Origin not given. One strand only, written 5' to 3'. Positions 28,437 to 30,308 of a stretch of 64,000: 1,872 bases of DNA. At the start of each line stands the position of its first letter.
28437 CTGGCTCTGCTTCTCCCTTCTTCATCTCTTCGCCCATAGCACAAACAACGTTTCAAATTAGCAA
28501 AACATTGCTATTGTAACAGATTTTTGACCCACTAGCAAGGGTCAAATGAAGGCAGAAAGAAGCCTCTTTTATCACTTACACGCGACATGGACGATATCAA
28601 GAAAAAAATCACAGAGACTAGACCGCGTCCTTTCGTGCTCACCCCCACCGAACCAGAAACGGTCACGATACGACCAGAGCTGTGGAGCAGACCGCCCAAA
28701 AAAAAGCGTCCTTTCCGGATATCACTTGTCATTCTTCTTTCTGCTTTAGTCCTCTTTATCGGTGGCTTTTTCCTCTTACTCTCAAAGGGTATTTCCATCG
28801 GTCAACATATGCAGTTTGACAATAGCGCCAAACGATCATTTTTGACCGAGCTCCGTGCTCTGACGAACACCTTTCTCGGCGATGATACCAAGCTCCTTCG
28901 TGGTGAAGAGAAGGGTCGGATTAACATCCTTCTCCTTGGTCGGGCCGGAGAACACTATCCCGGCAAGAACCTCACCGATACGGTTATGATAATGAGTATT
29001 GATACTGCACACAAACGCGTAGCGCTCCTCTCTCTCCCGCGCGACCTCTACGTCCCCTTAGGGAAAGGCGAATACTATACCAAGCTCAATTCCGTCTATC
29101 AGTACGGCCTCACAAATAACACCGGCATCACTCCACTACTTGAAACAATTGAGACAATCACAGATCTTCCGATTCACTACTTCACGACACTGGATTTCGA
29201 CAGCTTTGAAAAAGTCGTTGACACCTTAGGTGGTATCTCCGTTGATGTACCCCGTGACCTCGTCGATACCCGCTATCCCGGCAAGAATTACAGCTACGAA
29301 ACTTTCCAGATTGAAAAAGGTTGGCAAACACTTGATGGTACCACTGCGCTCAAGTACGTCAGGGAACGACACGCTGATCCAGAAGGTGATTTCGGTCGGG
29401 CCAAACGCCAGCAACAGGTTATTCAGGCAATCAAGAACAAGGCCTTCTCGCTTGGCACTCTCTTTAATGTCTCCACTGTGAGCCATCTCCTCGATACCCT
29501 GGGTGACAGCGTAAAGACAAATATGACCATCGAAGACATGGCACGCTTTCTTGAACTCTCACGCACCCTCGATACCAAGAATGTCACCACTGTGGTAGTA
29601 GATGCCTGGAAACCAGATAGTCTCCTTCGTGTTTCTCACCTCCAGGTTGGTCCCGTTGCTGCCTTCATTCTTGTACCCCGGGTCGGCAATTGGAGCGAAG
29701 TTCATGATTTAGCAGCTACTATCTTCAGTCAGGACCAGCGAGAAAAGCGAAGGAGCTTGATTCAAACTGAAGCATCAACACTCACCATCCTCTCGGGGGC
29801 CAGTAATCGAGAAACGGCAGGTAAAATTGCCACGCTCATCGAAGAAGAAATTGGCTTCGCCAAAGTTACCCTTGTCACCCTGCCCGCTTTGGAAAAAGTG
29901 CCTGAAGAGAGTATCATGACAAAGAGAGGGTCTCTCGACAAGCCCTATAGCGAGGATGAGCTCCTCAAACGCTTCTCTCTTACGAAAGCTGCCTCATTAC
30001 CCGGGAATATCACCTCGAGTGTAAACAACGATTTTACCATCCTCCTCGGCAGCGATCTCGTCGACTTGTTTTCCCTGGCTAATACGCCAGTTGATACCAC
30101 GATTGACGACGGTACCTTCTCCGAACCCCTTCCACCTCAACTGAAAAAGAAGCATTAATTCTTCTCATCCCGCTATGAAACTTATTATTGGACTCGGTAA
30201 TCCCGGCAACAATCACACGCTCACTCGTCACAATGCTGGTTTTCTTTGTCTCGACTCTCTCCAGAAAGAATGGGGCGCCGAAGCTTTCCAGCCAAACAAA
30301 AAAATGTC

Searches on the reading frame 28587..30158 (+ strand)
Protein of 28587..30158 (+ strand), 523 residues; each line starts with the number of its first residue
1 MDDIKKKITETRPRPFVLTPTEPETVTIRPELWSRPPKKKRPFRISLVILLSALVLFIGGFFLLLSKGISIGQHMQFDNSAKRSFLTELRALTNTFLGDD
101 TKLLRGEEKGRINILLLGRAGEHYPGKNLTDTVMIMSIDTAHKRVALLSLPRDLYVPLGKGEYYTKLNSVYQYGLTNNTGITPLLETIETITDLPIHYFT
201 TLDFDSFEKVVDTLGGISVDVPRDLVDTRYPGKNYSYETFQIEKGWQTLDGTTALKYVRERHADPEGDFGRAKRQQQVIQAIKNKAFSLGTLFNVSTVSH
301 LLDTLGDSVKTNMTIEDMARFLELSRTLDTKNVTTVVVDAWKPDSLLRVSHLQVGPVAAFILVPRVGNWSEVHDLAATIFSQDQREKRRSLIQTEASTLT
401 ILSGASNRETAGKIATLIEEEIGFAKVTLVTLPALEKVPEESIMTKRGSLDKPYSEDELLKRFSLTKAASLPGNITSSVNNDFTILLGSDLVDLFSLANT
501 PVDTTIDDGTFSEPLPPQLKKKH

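Call 66: search_protein_families(library=pfam, proteins=[window:28587-30158:+], max_evalue=0.00001)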
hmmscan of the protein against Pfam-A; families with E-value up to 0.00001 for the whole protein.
window:28587-30158:+ (523 aa): 1 family
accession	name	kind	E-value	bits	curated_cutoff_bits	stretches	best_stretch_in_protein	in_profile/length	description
PF03816.19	LytR_cpsA_psr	-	2.9e-41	141.6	24.6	1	130-286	2-148/150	LytR_cpsA_psr family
